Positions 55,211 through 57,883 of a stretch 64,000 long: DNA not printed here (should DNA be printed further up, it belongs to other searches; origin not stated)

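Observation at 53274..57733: Sialic-acid-like catabolic cluster containing an FAD-oxidoreductase::BNR-sialidase fusion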

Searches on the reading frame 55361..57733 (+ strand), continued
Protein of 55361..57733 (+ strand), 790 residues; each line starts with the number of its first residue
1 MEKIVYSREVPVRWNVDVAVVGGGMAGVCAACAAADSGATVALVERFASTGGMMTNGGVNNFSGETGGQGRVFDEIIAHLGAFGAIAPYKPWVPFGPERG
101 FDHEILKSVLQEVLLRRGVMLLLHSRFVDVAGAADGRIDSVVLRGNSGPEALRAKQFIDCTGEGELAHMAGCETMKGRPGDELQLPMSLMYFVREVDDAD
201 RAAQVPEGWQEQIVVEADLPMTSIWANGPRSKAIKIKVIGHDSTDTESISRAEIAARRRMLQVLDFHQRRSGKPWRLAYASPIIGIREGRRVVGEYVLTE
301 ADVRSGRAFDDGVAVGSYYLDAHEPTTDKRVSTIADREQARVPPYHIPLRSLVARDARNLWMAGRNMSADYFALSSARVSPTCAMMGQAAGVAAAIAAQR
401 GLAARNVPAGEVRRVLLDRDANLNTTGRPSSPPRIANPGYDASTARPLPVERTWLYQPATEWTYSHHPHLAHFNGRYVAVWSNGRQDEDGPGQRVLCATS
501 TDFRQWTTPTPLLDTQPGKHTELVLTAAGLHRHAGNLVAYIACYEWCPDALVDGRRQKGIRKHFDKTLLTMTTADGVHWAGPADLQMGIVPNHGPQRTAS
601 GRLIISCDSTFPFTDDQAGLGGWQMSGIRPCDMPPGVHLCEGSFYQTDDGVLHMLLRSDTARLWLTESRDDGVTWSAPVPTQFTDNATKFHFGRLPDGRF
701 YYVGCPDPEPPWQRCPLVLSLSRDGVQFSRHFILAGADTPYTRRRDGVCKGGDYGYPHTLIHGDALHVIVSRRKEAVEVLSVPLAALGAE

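Call 8: find_homologous_proteins(query=window:55361-57733:+, max_evalue=1e-10)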
Query window:55361-57733:+ (790 aa): 903 proteins with E <= 1e-10 among 8000 candidates; the best 120 are listed.
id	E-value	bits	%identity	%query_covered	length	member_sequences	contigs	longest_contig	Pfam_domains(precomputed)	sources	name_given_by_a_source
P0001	3.3e-224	765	79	54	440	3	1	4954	PF01266.31,PF13450.13,PF00070.34,PF01134.29,PF12831.14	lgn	-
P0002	1.0e-221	757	78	54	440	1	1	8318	PF01946.24,PF01266.31,PF13450.13,PF00890.31,PF07992.21,PF01134.29,PF12831.14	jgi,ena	-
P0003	2.1e-195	670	70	55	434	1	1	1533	PF01266.31,PF00890.31,PF07992.21,PF00070.34,PF12831.14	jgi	jgi:hypothetical protein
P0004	4.3e-194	665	68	55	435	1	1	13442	PF01266.31,PF13450.13,PF00890.31,PF07992.21,PF00070.34,PF03486.21,PF01134.29,PF12831.14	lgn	-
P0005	5.2e-191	655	69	55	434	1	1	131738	PF01266.31,PF00890.31,PF07992.21,PF12831.14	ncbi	-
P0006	1.3e-186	640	67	55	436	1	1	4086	PF01266.31,PF13450.13,PF07992.21,PF03486.21,PF12831.14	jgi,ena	-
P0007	1.6e-180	620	66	55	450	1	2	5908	PF01266.31,PF13450.13,PF00890.31,PF07992.21,PF00070.34,PF01134.29,PF12831.14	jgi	jgi:ribulose 1,5-bisphosphate synthetase/thiazole synthase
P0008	9.3e-179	614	66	54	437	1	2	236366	PF01266.31,PF13450.13,PF00890.31,PF00070.34,PF01134.29,PF12831.14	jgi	jgi:FAD dependent oxidoreductase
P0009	5.6e-172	592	65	54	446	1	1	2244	PF01266.31,PF12831.14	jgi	jgi:ribulose 1,5-bisphosphate synthetase/thiazole synthase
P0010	1.4e-171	591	65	53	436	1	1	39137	PF00890.31,PF12831.14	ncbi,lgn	ncbi:MAG: FAD-dependent oxidoreductase [Candidatus Brocadiia bacterium]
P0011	9.3e-171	588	62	54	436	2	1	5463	PF01266.31,PF07992.21,PF01134.29,PF12831.14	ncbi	ncbi:FAD-dependent oxidoreductase [Planctomycetota bacterium]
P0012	7.7e-165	568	64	54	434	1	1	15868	PF01266.31,PF00890.31,PF01494.26,PF12831.14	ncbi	ncbi:MAG: FAD-dependent oxidoreductase [bacterium]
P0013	1.6e-162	561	61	54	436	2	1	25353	PF01266.31,PF13450.13,PF00890.31,PF07992.21,PF12831.14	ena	-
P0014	3.4e-157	543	61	54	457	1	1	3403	PF01266.31,PF13450.13,PF00890.31,PF07992.21,PF00070.34,PF01134.29,PF12831.14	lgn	-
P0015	6.0e-157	542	61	54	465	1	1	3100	PF01266.31,PF13450.13,PF00890.31,PF07992.21,PF01134.29,PF12831.14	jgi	-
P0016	7.0e-157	542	63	53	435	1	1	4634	PF01266.31,PF00890.31,PF07992.21,PF12831.14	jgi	-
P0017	2.1e-156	541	60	53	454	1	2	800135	PF01266.31,PF13450.13,PF00890.31,PF07992.21,PF01134.29,PF12831.14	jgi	jgi:ribulose 1,5-bisphosphate synthetase/thiazole synthase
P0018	5.7e-156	539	62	54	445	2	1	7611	PF01266.31,PF13450.13,PF00890.31,PF07992.21,PF12831.14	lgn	-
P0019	7.7e-156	539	59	53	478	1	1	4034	PF01946.24,PF01266.31,PF13450.13,PF00890.31,PF07992.21,PF00070.34,PF03486.21,PF01262.28,PF01134.29,PF12831.14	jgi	jgi:ribulose 1,5-bisphosphate synthetase/thiazole synthase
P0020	3.5e-155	536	60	54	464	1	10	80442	PF01946.24,PF01266.31,PF13450.13,PF00890.31,PF07992.21,PF00070.34,PF01262.28,PF01134.29,PF12831.14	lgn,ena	-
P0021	1.3e-154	535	62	54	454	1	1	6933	PF01266.31,PF00890.31,PF07992.21,PF12831.14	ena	-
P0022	3.6e-154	533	61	54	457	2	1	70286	PF01266.31,PF13450.13,PF00890.31,PF07992.21,PF00070.34,PF01134.29,PF12831.14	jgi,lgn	-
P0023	5.0e-154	533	58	54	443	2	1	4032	PF12831.14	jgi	-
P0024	7.0e-154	532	62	54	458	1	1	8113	PF01266.31,PF00890.31,PF07992.21,PF12831.14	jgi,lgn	-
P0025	9.7e-154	532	61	53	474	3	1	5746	PF01266.31,PF13450.13,PF00890.31,PF07992.21,PF00070.34,PF01134.29,PF12831.14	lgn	-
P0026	1.4e-153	531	61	54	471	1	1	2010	PF01266.31,PF13450.13,PF00890.31,PF07992.21,PF12831.14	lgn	-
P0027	2.8e-153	530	60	54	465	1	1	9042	PF01266.31,PF13450.13,PF00890.31,PF07992.21,PF12831.14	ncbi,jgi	ncbi:MAG: FAD-dependent oxidoreductase [Planctomycetota bacterium]|jgi:hypothetical protein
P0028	4.2e-153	530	60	54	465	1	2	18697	PF01946.24,PF01266.31,PF13450.13,PF00890.31,PF07992.21,PF12831.14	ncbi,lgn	-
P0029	7.6e-153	529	61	54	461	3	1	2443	PF01266.31,PF13450.13,PF00890.31,PF01134.29,PF12831.14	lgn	-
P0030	1.6e-152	528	60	54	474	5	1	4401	PF01266.31,PF13450.13,PF00890.31,PF07992.21,PF01134.29,PF12831.14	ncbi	-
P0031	2.1e-152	527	59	53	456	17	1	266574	PF01266.31,PF13450.13,PF00890.31,PF07992.21,PF01134.29,PF12831.14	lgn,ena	-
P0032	3.2e-152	527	60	53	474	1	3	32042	PF01946.24,PF01266.31,PF13450.13,PF00890.31,PF07992.21,PF00070.34,PF01134.29,PF12831.14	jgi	-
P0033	3.6e-152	527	61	54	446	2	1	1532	PF01946.24,PF01266.31,PF13450.13,PF00890.31,PF07992.21,PF00070.34,PF01134.29,PF12831.14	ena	-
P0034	4.6e-152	526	60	53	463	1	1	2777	PF01266.31,PF12831.14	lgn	-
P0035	7.9e-152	525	60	54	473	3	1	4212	PF01266.31,PF13450.13,PF00890.31,PF07992.21,PF00070.34,PF01262.28,PF01134.29,PF12831.14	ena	-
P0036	8.6e-152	525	60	54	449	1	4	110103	PF01266.31,PF13450.13,PF00890.31,PF07992.21,PF12831.14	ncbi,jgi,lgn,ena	-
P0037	1.0e-151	525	59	54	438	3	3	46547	PF01266.31,PF00890.31,PF07992.21,PF01134.29,PF12831.14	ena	-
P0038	2.3e-151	524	61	54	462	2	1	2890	PF01266.31,PF13450.13,PF00890.31,PF07992.21,PF00070.34,PF12831.14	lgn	-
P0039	2.5e-151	524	59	54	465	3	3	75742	PF01266.31,PF13450.13,PF00890.31,PF07992.21,PF00070.34,PF01134.29,PF12831.14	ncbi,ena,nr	ncbi:MAG: FAD-dependent oxidoreductase [Rhodopirellula sp.]|nr:FAD-dependent oxidoreductase [Rhodopi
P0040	2.8e-151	524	60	54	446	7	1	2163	PF01946.24,PF01266.31,PF13450.13,PF00890.31,PF07992.21,PF01134.29,PF12831.14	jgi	-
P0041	2.8e-151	524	61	53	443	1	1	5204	PF01266.31,PF00890.31,PF07992.21,PF00070.34,PF01134.29,PF01494.26,PF12831.14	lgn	-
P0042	3.5e-151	523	62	54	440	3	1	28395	PF01266.31,PF13450.13,PF00890.31,PF07992.21,PF01134.29,PF12831.14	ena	-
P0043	3.9e-151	523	60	54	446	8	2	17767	PF01946.24,PF01266.31,PF13450.13,PF00890.31,PF07992.21,PF01134.29,PF12831.14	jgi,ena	-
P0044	5.9e-151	522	59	54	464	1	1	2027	PF01946.24,PF01266.31,PF13450.13,PF00890.31,PF07992.21,PF00070.34,PF01262.28,PF01134.29,PF12831.14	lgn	-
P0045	8.5e-151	522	59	54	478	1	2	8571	PF01266.31,PF13450.13,PF07992.21,PF12831.14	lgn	-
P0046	1.8e-150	521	60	54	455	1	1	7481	PF01266.31,PF13450.13,PF00890.31,PF07992.21,PF01134.29,PF12831.14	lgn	-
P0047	1.8e-150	521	59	53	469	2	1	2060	PF01266.31,PF13450.13,PF00890.31,PF07992.21,PF12831.14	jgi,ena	-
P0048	1.9e-150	521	60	52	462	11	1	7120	PF01266.31,PF13450.13,PF00890.31,PF07992.21,PF00070.34,PF01134.29,PF12831.14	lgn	-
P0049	2.4e-150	520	60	54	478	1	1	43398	PF01266.31,PF13450.13,PF00890.31,PF07992.21,PF00070.34,PF01134.29,PF12831.14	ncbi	-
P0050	3.2e-150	520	59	53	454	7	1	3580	PF01266.31,PF13450.13,PF00890.31,PF07992.21,PF12831.14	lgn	-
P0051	3.6e-150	520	59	54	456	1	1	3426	PF01946.24,PF01266.31,PF13450.13,PF00890.31,PF07992.21,PF01262.28,PF01134.29,PF12831.14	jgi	jgi:hypothetical protein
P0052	5.2e-150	519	60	54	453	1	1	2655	PF01266.31,PF13450.13,PF00890.31,PF07992.21,PF01134.29,PF12831.14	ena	-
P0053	7.1e-150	519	59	54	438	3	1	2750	PF01266.31,PF13450.13,PF00890.31,PF07992.21,PF00070.34,PF12831.14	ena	-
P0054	7.7e-150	519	60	53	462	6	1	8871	PF01266.31,PF07992.21,PF12831.14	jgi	jgi:hypothetical protein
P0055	7.9e-150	519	61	53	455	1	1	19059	PF01266.31,PF00890.31,PF12831.14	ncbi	ncbi:MAG: FAD-dependent oxidoreductase [Planctomycetota bacterium]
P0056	9.4e-150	519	59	53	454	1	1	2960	PF01266.31,PF13450.13,PF00890.31,PF07992.21,PF01134.29,PF12831.14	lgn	-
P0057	1.0e-149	518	60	53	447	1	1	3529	PF01266.31,PF13450.13,PF00890.31,PF07992.21,PF01134.29,PF12831.14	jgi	jgi:hypothetical protein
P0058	1.0e-149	518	60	54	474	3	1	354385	PF01946.24,PF01266.31,PF13450.13,PF00890.31,PF07992.21,PF01134.29,PF12831.14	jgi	-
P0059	1.0e-149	518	60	54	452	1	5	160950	PF01266.31,PF13450.13,PF00890.31,PF07992.21,PF01134.29,PF12831.14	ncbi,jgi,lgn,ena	-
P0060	1.2e-149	518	58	54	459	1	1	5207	PF01266.31,PF13450.13,PF00890.31,PF07992.21,PF00070.34,PF01134.29,PF12831.14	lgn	-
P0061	1.2e-149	518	60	54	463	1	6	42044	PF01266.31,PF01134.29,PF12831.14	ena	-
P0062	1.4e-149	518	59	54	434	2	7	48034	PF01266.31,PF13450.13,PF00890.31,PF07992.21,PF12831.14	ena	-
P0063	2.8e-149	517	59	53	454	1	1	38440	PF01266.31,PF00890.31,PF07992.21,PF12831.14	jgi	-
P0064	3.4e-149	517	58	53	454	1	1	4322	PF01266.31,PF13450.13,PF00890.31,PF07992.21,PF01134.29,PF12831.14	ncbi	-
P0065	3.4e-149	517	59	53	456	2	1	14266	PF01266.31,PF13450.13,PF00890.31,PF07992.21,PF01134.29,PF12831.14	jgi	jgi:ribulose 1,5-bisphosphate synthetase/thiazole synthase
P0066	3.6e-149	517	59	54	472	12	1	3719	PF01266.31,PF13450.13,PF00890.31,PF07992.21,PF00070.34,PF12831.14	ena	-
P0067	4.1e-149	516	60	54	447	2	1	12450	PF01266.31,PF13450.13,PF00890.31,PF12831.14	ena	-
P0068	7.1e-149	516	59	54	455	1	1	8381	PF01266.31,PF07992.21,PF12831.14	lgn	-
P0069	7.8e-149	515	58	54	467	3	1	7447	PF01266.31,PF13450.13,PF00890.31,PF07992.21,PF00070.34,PF01262.28,PF01134.29,PF12831.14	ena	-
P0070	8.1e-149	515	61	52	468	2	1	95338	PF01266.31,PF13450.13,PF00890.31,PF07992.21,PF12831.14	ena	-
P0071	8.2e-149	515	57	54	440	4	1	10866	PF01266.31,PF13450.13,PF00890.31,PF07992.21,PF00070.34,PF01134.29,PF12831.14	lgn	-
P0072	9.3e-149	515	58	53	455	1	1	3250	PF01266.31,PF00890.31,PF07992.21,PF01134.29,PF12831.14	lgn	-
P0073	9.9e-149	515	59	54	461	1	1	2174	PF00890.31,PF12831.14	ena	-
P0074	1.2e-148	515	60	54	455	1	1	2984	PF01266.31,PF13450.13,PF00890.31,PF07992.21,PF01134.29,PF12831.14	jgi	jgi:hypothetical protein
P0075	1.2e-148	515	58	54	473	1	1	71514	PF01266.31,PF13450.13,PF00890.31,PF07992.21,PF12831.14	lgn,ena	-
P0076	1.3e-148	515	59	54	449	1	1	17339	PF01946.24,PF01266.31,PF13450.13,PF00890.31,PF07992.21,PF01134.29,PF12831.14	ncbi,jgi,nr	ncbi:MAG: FAD-dependent oxidoreductase [Rhodospirillales bacterium]|jgi:hypothetical protein|nr:FAD-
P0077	2.2e-148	514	59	53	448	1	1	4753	PF01266.31,PF07992.21,PF01134.29,PF12831.14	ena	-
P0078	2.2e-148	514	57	53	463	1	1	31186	PF01266.31,PF13450.13,PF00890.31,PF01134.29,PF12831.14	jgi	-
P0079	2.5e-148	514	58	54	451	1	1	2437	PF01266.31,PF00890.31,PF07992.21,PF12831.14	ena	-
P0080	5.2e-148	513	60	53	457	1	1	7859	PF01266.31,PF13450.13,PF00890.31,PF07992.21,PF01134.29,PF12831.14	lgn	-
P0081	6.3e-148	512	58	54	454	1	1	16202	PF01266.31,PF13450.13,PF00890.31,PF07992.21,PF00070.34,PF01134.29,PF12831.14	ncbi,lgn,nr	ncbi:FAD-dependent oxidoreductase [candidate division KSB1 bacterium]|nr:FAD-dependent oxidoreductas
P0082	7.7e-148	512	57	53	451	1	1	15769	PF01946.24,PF01266.31,PF13450.13,PF00890.31,PF07992.21,PF00070.34,PF01262.28,PF01134.29,PF12831.14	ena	-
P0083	8.0e-148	512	58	53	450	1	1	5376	PF01266.31,PF13450.13,PF00890.31,PF07992.21,PF12831.14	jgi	jgi:ribulose 1,5-bisphosphate synthetase/thiazole synthase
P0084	8.6e-148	512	59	53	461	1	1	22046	PF01266.31,PF13450.13,PF00890.31,PF07992.21,PF01134.29,PF12831.14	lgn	-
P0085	1.1e-147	512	59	53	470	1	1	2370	PF01946.24,PF01266.31,PF13450.13,PF00890.31,PF07992.21,PF01134.29,PF12831.14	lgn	-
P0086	1.1e-147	512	58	54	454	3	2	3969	PF01266.31,PF13450.13,PF00890.31,PF07992.21,PF00070.34,PF01262.28,PF01134.29,PF12831.14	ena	-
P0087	1.1e-147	512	58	53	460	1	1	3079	PF01266.31,PF13450.13,PF00890.31,PF07992.21,PF12831.14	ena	-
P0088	1.3e-147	511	59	53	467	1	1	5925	PF01266.31,PF13450.13,PF00890.31,PF07992.21,PF01134.29,PF12831.14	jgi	jgi:hypothetical protein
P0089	1.3e-147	511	58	54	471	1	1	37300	PF01266.31,PF00890.31,PF07992.21,PF01134.29,PF12831.14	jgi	jgi:FAD dependent oxidoreductase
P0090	2.0e-147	511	58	53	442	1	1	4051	PF01266.31,PF13450.13,PF00890.31,PF07992.21,PF01134.29,PF12831.14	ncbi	-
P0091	2.2e-147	511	58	54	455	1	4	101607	PF01266.31,PF07992.21,PF12831.14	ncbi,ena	-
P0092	2.5e-147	511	58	54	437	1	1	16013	PF01266.31,PF13450.13,PF00890.31,PF07992.21,PF01262.28,PF01134.29,PF12831.14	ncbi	-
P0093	2.7e-147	510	59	53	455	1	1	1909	PF01266.31,PF13450.13,PF00890.31,PF07992.21,PF01262.28,PF01134.29,PF12831.14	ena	-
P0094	3.5e-147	510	59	54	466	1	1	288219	PF01266.31,PF13450.13,PF00890.31,PF07992.21,PF00070.34,PF01134.29,PF12831.14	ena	-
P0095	3.6e-147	510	60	53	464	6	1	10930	PF01266.31,PF13450.13,PF00890.31,PF07992.21,PF01262.28,PF01134.29,PF12831.14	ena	-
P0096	6.6e-147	509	57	53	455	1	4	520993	PF01266.31,PF13450.13,PF00890.31,PF07992.21,PF00070.34,PF01134.29,PF12831.14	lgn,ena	-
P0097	7.0e-147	509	59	53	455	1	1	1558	PF01266.31,PF13450.13,PF00890.31,PF07992.21,PF01134.29,PF12831.14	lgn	-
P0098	7.4e-147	509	61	52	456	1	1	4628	PF01266.31,PF13450.13,PF00890.31,PF07992.21,PF12831.14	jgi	-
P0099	8.0e-147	509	58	53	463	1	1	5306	PF01266.31,PF00890.31,PF07992.21,PF01134.29,PF12831.14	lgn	-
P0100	8.0e-147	509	59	53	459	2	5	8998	PF01266.31,PF13450.13,PF00890.31,PF07992.21,PF12831.14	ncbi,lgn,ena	-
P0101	8.7e-147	509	59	53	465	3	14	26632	PF01266.31,PF13450.13,PF00890.31,PF07992.21,PF01134.29,PF12831.14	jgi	jgi:2-polyprenyl-6-methoxyphenol hydroxylase-like FAD-dependent oxidoreductase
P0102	9.6e-147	509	58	54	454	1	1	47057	PF01266.31,PF13450.13,PF00890.31,PF07992.21,PF01134.29,PF12831.14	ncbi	-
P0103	9.8e-147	509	60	54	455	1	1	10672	PF01946.24,PF01266.31,PF13450.13,PF00890.31,PF07992.21,PF01134.29,PF12831.14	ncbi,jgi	ncbi:MAG: FAD-dependent oxidoreductase [Planctomycetota bacterium]|jgi:ribulose 1,5-bisphosphate syn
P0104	9.9e-147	509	59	53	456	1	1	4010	PF01266.31,PF00890.31,PF07992.21,PF01134.29,PF12831.14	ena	-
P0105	1.2e-146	508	58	53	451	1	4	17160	PF01266.31,PF13450.13,PF00890.31,PF07992.21,PF12831.14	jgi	-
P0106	1.4e-146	508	58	54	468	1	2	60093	PF01266.31,PF13450.13,PF00890.31,PF01134.29,PF12831.14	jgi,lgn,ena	-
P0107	1.5e-146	508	57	55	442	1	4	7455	PF01266.31,PF13450.13,PF00890.31,PF07992.21,PF01134.29,PF12831.14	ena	-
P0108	1.6e-146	508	59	53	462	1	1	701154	PF01946.24,PF01266.31,PF13450.13,PF00890.31,PF07992.21,PF01134.29,PF12831.14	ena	-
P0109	1.8e-146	508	59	53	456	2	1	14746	PF01266.31,PF00890.31,PF07992.21,PF12831.14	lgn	-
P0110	2.0e-146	508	59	53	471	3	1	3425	PF01266.31,PF13450.13,PF00890.31,PF07992.21,PF12831.14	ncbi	-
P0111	2.3e-146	507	57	53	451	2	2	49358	PF01266.31,PF13450.13,PF00890.31,PF07992.21,PF01134.29,PF12831.14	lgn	-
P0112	2.9e-146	507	58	54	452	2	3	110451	PF01266.31,PF13450.13,PF00890.31,PF07992.21,PF00070.34,PF01262.28,PF01134.29,PF12831.14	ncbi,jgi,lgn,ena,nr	ncbi:MAG TPA: FAD-dependent oxidoreductase [Verrucomicrobiae bacterium]|nr:FAD-dependent oxidoreduct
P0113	3.4e-146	507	58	54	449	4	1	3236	PF01266.31,PF00890.31,PF07992.21,PF12831.14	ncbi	-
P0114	3.6e-146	507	58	53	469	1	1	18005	PF01946.24,PF01266.31,PF13450.13,PF00890.31,PF07992.21,PF01134.29,PF12831.14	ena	-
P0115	3.8e-146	507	58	54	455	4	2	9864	PF01266.31,PF13450.13,PF07992.21,PF01134.29,PF12831.14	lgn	-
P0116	3.9e-146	507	59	53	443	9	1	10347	PF01266.31,PF00890.31,PF12831.14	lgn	-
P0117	4.0e-146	507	58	54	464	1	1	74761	PF01946.24,PF01266.31,PF13450.13,PF00890.31,PF07992.21,PF01134.29,PF12831.14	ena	-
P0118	4.2e-146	506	58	53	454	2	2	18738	PF01266.31,PF13450.13,PF00890.31,PF07992.21,PF01134.29,PF12831.14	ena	-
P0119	5.1e-146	506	59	53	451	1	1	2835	PF01266.31,PF13450.13,PF12831.14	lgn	-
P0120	5.3e-146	506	58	54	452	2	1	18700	PF01266.31,PF00890.31,PF07992.21,PF12831.14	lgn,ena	-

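Call 9: find_encoding_contigs(protein=P0002, flank=6000, max_places=3)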
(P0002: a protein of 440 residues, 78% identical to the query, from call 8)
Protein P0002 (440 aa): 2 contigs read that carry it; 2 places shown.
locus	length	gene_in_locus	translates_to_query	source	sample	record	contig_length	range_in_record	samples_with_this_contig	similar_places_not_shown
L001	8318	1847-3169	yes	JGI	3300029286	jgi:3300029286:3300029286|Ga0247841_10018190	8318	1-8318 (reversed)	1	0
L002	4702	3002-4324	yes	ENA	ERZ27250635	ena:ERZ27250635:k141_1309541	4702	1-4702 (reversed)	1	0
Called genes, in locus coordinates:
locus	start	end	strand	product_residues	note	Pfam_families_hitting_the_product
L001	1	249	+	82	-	?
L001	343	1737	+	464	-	PF00890:FAD_binding_2 (weak), PF01134:GIDA, PF07992:Pyr_redox_2 (weak), PF12831:FAD_oxidored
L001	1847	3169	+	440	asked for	PF01946:Thi4 (faint), PF00890:FAD_binding_2 (faint), PF01134:GIDA (weak), PF01266:DAO (weak), PF07992:Pyr_redox_2 (faint), PF12831:FAD_oxidored, PF13450:NAD_binding_8 (weak)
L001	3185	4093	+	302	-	PF02811:PHP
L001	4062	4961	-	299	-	PF02311:AraC_binding (faint), PF00165:HTH_AraC (weak), PF12833:HTH_18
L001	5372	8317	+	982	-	?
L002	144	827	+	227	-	-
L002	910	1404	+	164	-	PF24067:Beta-prop_BT_1020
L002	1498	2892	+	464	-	PF00890:FAD_binding_2 (weak), PF01134:GIDA, PF07992:Pyr_redox_2 (weak), PF12831:FAD_oxidored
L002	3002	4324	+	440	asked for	PF01946:Thi4 (faint), PF00890:FAD_binding_2 (faint), PF01134:GIDA (weak), PF01266:DAO (weak), PF07992:Pyr_redox_2 (faint), PF12831:FAD_oxidored, PF13450:NAD_binding_8 (weak)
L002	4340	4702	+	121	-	?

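Call 10: find_encoding_contigs(protein=P0001, flank=6000, max_places=3)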
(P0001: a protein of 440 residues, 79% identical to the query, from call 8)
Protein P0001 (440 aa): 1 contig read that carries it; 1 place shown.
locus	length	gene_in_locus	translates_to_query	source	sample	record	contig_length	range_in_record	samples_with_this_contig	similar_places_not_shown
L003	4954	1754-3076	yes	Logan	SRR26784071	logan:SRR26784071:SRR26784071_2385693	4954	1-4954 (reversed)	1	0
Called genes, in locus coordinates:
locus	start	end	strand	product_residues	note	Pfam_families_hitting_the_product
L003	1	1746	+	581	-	?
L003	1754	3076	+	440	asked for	PF00070:Pyr_redox (faint), PF01134:GIDA (weak), PF01266:DAO (weak), PF12831:FAD_oxidored, PF13450:NAD_binding_8 (weak)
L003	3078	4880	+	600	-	-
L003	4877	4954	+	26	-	?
